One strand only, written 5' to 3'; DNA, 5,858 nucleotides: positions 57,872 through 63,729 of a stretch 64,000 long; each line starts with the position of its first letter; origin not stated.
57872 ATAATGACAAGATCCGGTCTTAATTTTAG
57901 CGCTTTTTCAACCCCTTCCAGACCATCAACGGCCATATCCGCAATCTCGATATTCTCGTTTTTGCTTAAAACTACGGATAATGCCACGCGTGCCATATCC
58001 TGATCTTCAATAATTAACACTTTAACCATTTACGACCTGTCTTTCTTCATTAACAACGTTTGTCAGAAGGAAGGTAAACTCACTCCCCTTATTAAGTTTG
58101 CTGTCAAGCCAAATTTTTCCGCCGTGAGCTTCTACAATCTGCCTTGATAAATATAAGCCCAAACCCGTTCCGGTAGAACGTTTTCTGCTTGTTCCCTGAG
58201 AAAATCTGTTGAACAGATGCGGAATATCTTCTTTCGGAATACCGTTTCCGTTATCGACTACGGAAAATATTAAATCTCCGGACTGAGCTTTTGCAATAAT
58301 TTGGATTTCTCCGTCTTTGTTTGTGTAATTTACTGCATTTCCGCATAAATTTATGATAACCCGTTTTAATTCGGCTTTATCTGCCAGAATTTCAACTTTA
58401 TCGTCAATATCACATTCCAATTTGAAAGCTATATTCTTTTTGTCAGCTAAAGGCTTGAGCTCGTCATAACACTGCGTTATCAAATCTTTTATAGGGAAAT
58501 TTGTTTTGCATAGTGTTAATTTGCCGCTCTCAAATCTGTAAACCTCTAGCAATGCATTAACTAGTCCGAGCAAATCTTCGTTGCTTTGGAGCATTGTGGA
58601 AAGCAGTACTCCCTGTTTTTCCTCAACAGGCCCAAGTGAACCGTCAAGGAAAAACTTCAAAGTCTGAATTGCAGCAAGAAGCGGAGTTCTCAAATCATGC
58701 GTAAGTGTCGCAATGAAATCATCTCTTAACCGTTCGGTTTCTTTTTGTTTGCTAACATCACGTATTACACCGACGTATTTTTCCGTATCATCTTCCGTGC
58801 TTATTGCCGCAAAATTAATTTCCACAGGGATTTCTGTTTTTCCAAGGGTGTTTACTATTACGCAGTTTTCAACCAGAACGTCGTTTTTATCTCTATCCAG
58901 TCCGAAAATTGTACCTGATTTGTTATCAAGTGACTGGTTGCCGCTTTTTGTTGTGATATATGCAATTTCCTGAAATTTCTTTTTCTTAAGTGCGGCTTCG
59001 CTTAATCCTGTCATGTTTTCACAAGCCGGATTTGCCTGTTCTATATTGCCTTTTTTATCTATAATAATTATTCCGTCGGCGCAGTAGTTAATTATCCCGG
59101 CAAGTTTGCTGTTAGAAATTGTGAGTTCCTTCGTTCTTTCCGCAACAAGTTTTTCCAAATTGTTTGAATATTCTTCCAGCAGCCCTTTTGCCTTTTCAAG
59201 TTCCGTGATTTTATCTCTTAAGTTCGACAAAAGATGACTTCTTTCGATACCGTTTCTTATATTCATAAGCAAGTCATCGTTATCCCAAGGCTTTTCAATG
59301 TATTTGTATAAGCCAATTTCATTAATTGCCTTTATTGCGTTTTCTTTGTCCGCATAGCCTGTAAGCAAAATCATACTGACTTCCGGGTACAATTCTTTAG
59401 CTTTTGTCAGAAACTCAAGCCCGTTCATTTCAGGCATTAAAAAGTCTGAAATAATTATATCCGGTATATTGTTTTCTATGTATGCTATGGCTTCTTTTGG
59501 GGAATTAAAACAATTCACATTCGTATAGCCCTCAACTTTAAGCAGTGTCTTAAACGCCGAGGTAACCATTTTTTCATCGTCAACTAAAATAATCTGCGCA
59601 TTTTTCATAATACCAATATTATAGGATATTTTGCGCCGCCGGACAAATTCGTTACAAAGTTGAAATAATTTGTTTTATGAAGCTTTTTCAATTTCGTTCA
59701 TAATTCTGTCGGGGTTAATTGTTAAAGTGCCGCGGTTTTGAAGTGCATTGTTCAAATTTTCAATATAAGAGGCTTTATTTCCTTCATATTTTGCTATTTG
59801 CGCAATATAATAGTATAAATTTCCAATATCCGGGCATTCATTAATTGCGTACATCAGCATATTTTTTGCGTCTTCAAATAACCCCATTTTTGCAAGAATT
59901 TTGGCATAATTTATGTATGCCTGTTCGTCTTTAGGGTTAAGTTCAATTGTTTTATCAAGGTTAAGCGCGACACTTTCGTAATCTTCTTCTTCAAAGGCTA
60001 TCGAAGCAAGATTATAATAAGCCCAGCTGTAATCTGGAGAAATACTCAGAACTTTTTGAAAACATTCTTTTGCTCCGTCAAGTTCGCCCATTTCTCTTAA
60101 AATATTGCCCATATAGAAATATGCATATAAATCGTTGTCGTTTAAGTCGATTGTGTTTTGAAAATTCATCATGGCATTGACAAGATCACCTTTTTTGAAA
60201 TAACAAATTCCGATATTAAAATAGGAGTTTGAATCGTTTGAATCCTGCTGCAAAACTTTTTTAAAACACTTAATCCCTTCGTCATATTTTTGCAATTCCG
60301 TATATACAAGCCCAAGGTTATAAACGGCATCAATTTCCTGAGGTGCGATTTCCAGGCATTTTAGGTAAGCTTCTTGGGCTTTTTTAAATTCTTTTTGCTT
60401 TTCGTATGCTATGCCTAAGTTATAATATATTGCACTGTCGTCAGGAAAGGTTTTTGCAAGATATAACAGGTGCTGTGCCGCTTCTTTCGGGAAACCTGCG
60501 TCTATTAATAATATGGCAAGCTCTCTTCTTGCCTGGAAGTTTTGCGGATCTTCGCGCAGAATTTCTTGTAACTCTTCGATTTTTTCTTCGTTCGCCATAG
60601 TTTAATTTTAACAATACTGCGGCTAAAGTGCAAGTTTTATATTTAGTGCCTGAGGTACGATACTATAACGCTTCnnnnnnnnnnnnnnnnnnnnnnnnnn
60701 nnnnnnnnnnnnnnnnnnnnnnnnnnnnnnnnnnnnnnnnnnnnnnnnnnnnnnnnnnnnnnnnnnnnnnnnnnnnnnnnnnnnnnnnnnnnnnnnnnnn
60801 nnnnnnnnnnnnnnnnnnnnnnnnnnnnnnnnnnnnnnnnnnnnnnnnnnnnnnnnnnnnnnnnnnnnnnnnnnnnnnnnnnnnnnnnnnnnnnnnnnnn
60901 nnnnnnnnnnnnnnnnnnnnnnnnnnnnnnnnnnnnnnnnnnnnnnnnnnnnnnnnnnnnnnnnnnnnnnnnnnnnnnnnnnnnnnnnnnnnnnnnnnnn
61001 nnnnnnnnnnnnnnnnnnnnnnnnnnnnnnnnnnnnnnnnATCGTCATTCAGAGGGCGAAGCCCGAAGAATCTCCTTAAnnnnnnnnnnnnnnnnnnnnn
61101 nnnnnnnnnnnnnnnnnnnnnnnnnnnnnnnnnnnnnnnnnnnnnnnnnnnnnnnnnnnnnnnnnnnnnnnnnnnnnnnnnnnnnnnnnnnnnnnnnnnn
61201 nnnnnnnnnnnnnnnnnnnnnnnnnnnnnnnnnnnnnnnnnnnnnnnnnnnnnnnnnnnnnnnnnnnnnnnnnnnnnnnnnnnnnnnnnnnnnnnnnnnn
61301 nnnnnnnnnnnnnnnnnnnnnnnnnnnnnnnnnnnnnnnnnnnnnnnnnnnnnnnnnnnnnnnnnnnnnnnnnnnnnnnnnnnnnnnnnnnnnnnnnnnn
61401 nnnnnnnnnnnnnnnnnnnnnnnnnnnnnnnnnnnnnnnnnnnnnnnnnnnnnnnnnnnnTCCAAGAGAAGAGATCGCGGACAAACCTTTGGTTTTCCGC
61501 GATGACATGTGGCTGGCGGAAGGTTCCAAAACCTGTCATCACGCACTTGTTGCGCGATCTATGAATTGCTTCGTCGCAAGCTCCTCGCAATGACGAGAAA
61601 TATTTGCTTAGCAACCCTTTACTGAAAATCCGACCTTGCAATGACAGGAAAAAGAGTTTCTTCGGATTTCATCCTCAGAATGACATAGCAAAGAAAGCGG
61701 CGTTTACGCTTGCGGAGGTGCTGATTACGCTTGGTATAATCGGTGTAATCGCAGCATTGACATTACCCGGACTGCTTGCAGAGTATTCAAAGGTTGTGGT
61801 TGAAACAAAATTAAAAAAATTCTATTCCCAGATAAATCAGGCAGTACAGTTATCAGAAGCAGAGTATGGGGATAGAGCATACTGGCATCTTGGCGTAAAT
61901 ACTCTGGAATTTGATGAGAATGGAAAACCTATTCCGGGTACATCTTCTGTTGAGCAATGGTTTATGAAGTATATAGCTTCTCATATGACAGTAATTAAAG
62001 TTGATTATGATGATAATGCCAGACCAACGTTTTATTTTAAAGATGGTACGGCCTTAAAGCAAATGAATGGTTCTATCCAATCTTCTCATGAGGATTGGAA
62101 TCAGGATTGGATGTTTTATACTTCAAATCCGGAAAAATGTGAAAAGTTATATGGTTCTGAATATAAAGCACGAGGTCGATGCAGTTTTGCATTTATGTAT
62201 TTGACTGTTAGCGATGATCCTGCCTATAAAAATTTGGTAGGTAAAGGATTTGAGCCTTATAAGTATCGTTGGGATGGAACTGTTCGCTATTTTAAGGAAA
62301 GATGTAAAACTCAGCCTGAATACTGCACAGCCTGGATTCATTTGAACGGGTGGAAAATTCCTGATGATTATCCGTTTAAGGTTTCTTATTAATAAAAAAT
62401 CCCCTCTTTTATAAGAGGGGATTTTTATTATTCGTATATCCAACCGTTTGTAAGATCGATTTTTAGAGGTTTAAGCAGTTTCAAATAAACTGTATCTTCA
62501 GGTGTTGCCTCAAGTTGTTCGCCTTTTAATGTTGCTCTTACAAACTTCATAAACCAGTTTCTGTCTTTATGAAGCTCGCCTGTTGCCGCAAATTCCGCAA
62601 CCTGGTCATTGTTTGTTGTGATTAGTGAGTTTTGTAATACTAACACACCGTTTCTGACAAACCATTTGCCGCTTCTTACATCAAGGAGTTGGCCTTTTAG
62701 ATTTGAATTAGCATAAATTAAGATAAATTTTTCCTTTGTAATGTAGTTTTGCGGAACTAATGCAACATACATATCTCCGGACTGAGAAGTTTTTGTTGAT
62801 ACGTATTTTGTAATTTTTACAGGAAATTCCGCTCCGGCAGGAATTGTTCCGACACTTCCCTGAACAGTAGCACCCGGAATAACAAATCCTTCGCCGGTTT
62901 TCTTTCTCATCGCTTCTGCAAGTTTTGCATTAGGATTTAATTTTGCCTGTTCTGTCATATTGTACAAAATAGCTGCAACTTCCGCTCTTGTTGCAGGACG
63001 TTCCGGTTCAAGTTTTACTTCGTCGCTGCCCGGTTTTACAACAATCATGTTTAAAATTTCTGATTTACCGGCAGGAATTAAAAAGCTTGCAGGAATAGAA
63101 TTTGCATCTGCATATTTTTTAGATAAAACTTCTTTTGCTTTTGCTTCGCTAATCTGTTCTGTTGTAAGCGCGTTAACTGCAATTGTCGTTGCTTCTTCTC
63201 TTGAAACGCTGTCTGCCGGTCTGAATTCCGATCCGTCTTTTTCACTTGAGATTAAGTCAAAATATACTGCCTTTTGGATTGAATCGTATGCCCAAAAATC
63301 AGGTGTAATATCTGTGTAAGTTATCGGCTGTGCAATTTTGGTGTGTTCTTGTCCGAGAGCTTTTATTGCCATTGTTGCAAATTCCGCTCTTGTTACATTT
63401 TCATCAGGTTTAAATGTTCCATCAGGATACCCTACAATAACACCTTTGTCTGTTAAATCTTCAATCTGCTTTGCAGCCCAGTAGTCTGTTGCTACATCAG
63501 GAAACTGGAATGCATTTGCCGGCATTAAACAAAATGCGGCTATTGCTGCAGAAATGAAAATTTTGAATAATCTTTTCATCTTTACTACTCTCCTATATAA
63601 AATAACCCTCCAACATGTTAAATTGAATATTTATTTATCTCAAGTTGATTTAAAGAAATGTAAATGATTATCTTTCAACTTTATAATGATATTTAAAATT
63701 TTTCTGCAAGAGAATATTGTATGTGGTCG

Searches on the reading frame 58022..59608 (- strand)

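Call 32: search_protein_families(library=pfam, proteins=[window:58022-59608:-], max_evalue=0.00001)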
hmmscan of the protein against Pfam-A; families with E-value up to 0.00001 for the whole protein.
window:58022-59608:- (528 aa): 5 families
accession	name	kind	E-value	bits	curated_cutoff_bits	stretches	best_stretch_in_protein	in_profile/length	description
PF02518.31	HATPase_c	-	3.6e-30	105.1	26.4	1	410-515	2-107/111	Histidine kinase-, DNA gyrase B-, and HSP90-like ATPase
PF00072.30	Response_reg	-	1.6e-24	86.6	30.2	1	6-117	1-110/111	Response regulator receiver domain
PF00512.31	HisKA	-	5.9e-11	42.7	26.9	1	295-362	2-66/66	His Kinase A (phospho-acceptor) domain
PF13426.13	PAS_9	-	8.3e-10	39.3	27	1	178-286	2-102/103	PAS domain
PF13188.13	PAS_8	-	3.2e-06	27.3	21.8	0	168-214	2-49/65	PAS domain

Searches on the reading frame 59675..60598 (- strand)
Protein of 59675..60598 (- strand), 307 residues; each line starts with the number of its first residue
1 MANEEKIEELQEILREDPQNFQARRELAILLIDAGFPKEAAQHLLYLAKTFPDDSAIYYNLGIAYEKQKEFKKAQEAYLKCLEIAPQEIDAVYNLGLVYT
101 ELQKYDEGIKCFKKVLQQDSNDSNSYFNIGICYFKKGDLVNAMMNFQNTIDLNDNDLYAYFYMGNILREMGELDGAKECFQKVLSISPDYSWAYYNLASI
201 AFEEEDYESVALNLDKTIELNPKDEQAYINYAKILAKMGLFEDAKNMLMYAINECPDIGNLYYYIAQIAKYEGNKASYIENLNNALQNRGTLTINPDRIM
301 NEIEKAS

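Call 32: search_protein_families(library=pfam, proteins=[window:59675-60598:-], max_evalue=0.00001)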
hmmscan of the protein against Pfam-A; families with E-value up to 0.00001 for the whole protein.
window:59675-60598:- (307 aa): 20 families
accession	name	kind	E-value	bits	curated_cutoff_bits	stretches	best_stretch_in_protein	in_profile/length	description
PF13431.12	TPR_17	-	4.2e-37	123.8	24.4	0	111-140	1-30/34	Tetratricopeptide repeat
PF00515.34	TPR_1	-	4.8e-37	124.7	27.8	3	57-87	3-33/34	Tetratricopeptide repeat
PF07719.23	TPR_2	-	2.4e-33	111.9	27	2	57-87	3-33/34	Tetratricopeptide repeat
PF14559.12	TPR_19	-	5.2e-29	100.8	25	0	8-57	12-61/68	Tetratricopeptide repeat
PF13181.12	TPR_8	-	2.7e-27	93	25.7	1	57-87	3-33/34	Tetratricopeptide repeat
PF13414.12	TPR_11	-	4.8e-26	90.6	26.8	2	164-199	1-36/42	TPR repeat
PF13424.12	TPR_12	-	4.2e-24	85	30.1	1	91-147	4-69/77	Tetratricopeptide repeat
PF13432.12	TPR_16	-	4.6e-21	75.3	32.7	1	26-88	2-64/65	Tetratricopeptide repeat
PF13428.12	TPR_14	-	5.9e-20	70.2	23.5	0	159-199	3-43/44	Tetratricopeptide repeat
PF13174.12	TPR_6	-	1.4e-18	66.6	26.3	0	158-189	1-32/33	Tetratricopeptide repeat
PF13371.12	TPR_9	-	3.8e-15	56.1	35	0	63-122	3-62/73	Tetratricopeptide repeat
PF12895.13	ANAPC3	-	1.4e-14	54.5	27.2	1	51-114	20-81/82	Anaphase-promoting complex, cyclosome, subunit 3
PF14561.12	TPR_20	-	9.2e-13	48.8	25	0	3-48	4-49/90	Tetratricopeptide repeat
PF23914.1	TPR_CcmH_CycH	-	1.1e-12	48.5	42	0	52-153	47-151/158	Cytochrome c-type biogenesis protein H TPR domain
PF25064.1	ARM_TT21_5th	-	8.7e-12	45.8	27.8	0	197-287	7-100/117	TT21 fifth ARM repeats domain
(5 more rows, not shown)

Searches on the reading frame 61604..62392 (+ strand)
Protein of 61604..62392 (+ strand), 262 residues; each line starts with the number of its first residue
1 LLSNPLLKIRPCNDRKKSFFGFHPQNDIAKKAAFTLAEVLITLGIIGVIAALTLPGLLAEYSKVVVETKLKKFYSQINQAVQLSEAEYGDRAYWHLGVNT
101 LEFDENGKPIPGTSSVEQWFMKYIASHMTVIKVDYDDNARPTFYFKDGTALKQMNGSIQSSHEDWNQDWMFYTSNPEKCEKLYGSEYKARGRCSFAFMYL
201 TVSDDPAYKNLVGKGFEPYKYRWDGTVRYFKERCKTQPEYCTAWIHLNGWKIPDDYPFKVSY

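Call 8: search_protein_families(library=pfam, proteins=[window:61604-62392:+], max_evalue=0.01)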
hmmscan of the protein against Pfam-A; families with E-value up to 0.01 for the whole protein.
window:61604-62392:+ (262 aa): 3 families
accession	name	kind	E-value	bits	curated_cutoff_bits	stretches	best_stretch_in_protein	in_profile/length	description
PF20318.3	DUF6613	-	8.7e-16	58.9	24.3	1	61-260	6-200/200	Family of unknown function (DUF6613)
PF07963.17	N_methyl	-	0.00054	19.9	21.2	1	30-53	3-26/27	Prokaryotic N-terminal methylation motif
PF20603.3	Bact_hydrolase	-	0.009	16.4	27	0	144-187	111-153/160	Bacterial hydrolase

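Call 34: search_protein_families(library=ncbifam, proteins=[window:61604-62392:+], max_evalue=0.01)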
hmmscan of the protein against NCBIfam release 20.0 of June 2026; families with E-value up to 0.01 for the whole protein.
window:61604-62392:+ (262 aa): 7 families
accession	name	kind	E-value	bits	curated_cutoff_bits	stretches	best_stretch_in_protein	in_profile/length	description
NF040982.1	ComGD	equivalog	0.00032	21.1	70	1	32-85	2-55/139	competence type IV pilus minor pilin ComGD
TIGR02532.1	IV_pilin_GFxxxE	domain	0.00069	19.4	16.3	1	32-54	2-24/24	prepilin-type N-terminal cleavage/methylation domain-containing protein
NF041013.1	T4P_ComGE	equivalog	0.00083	19.4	49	1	30-87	2-59/83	competence type IV pilus minor pilin ComGE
TIGR01710.1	typeII_sec_gspG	equivalog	0.001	19.1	88.85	1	33-106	2-74/134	type II secretion system major pseudopilin GspG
NF040999.1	pilin_ComGC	equivalog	0.002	18.3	75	1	32-65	2-35/84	competence type IV pilus major pilin ComGC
TIGR02598.1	TIGR02598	subfamily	0.0024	18.1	51.4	1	33-139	1-109/151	Verru_Chthon cassette protein B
NF007862.0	PRK10574.1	equivalog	0.0025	17.9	138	1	30-106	3-78/145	prepilin peptidase-dependent pilin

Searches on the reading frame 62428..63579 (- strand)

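Call 32: search_protein_families(library=pfam, proteins=[window:62428-63579:-], max_evalue=0.00001)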
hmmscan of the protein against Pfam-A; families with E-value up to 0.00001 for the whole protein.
window:62428-63579:- (383 aa): 1 family
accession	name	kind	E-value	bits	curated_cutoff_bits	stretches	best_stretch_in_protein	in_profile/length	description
PF00395.25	SLH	-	2e-22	79.3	20.8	1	26-68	2-44/44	S-layer homology domain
